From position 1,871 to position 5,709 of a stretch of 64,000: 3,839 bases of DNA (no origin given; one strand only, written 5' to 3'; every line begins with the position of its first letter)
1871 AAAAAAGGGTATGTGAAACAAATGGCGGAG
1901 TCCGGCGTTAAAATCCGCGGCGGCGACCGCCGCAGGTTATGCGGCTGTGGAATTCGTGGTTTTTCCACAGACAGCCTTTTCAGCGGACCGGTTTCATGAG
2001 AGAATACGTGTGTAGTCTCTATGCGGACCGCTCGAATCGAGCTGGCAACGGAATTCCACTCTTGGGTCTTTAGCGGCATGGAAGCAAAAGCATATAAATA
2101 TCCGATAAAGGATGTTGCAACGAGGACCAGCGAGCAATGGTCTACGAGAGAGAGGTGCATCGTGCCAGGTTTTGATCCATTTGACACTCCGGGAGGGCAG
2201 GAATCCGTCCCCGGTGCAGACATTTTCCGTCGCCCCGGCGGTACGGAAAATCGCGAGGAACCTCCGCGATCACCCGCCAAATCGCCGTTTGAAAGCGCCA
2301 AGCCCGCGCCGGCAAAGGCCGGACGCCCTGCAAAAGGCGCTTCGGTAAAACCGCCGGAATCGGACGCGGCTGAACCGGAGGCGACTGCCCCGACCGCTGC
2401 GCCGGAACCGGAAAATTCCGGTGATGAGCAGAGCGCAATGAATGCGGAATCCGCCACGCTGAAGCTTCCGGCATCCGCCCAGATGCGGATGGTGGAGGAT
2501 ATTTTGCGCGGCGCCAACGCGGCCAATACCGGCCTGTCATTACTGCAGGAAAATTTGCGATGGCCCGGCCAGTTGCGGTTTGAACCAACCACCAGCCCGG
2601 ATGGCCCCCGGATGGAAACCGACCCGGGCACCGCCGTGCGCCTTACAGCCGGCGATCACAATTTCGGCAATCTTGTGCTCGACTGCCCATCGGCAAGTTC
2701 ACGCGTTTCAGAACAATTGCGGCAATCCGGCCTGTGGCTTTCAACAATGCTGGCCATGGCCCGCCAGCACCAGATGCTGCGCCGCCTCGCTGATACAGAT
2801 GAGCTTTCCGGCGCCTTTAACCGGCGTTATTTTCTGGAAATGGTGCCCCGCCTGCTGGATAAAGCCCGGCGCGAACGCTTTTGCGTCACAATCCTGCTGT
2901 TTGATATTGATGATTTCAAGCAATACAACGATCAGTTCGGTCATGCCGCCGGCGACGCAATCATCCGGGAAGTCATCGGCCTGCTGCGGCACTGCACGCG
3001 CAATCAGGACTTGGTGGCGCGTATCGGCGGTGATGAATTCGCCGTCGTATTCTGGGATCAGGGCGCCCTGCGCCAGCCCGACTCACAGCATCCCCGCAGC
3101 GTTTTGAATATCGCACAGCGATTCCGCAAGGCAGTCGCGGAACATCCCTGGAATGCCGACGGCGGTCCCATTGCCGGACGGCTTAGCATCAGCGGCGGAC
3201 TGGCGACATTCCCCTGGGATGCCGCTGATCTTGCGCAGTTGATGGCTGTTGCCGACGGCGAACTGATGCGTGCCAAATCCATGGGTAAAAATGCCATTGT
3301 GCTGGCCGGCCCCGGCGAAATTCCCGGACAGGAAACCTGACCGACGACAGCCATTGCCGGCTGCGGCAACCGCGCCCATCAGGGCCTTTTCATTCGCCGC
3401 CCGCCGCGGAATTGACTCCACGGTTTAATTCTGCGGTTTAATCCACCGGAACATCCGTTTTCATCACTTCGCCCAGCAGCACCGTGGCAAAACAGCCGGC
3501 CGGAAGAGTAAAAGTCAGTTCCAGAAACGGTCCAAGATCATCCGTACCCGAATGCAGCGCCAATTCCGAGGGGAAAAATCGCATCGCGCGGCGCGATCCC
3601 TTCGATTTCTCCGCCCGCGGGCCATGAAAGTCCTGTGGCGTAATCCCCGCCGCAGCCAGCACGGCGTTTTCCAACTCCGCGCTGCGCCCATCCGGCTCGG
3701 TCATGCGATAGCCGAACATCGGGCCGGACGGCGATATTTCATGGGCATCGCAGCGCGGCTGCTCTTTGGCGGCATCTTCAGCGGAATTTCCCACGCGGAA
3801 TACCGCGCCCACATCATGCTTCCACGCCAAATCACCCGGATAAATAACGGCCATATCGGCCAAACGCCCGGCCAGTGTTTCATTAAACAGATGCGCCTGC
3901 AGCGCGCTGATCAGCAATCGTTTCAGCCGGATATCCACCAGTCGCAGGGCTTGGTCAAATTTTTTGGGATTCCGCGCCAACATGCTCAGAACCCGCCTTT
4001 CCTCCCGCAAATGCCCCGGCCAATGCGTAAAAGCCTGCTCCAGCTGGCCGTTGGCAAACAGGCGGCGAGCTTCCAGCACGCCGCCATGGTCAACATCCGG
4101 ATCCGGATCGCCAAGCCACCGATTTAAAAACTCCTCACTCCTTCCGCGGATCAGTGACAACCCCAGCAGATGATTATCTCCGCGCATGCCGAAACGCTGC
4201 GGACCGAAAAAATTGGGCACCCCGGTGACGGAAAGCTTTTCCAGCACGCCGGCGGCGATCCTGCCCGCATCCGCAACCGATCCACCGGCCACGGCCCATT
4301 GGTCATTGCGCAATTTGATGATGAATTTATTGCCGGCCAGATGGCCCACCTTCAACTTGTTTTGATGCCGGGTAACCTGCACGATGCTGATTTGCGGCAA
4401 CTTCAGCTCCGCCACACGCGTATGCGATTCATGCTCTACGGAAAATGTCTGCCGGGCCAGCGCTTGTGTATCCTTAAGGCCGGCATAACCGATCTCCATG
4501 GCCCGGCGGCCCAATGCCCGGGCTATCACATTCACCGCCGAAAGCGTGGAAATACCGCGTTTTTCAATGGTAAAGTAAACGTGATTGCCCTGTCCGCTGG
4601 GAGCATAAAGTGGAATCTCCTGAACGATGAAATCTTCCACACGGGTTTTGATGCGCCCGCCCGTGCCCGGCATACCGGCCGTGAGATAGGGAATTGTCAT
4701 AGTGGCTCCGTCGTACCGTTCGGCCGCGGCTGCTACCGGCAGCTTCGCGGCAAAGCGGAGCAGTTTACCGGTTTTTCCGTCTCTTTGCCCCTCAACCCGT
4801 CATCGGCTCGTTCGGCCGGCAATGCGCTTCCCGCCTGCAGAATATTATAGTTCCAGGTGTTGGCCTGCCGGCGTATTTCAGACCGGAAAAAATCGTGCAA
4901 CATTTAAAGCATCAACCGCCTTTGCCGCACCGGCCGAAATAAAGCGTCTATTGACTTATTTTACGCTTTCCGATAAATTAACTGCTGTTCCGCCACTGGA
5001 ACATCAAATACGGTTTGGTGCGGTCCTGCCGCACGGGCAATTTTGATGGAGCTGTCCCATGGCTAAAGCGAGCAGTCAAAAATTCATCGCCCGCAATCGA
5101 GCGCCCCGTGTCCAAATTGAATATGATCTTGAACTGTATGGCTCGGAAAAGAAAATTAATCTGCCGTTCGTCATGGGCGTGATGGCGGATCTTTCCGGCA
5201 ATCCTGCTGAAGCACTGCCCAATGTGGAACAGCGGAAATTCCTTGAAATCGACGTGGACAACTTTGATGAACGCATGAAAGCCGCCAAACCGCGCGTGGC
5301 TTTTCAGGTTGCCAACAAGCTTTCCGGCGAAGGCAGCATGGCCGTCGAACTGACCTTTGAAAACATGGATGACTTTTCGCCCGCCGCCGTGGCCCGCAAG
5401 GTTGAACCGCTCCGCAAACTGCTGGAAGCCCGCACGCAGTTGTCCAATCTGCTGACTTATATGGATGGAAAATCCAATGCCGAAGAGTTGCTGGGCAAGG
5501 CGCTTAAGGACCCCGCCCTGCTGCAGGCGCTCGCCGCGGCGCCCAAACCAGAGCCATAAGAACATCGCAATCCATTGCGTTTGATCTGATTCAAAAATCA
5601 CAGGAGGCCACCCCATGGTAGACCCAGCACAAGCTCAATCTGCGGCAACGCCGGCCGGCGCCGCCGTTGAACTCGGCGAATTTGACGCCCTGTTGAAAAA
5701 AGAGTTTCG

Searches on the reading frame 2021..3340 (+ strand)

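Call 10: search_protein_families(library=pfam, proteins=[window:2021-3340:+], max_evalue=0.001)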
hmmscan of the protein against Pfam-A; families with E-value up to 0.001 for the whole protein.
window:2021-3340:+ (439 aa): 1 family
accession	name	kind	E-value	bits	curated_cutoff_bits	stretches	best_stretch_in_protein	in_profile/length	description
PF00990.26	GGDEF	-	6.1e-34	117.6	23.8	1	257-424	1-160/161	Diguanylate cyclase, GGDEF domain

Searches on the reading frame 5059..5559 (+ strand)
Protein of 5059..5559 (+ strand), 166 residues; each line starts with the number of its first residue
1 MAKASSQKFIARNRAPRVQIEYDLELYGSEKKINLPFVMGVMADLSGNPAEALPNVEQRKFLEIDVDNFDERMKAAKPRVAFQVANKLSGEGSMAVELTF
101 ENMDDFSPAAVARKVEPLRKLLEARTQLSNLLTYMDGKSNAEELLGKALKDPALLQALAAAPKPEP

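Call 11: search_protein_families(library=pfam, proteins=[window:5059-5559:+], max_evalue=0.001)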
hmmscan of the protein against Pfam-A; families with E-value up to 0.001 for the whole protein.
window:5059-5559:+ (166 aa): 1 family
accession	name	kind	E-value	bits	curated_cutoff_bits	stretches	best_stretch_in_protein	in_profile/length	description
PF05591.17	T6SS_VipA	-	2.8e-58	196.6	24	1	11-161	2-153/155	Type VI secretion system, VipA, VC_A0107 or Hcp2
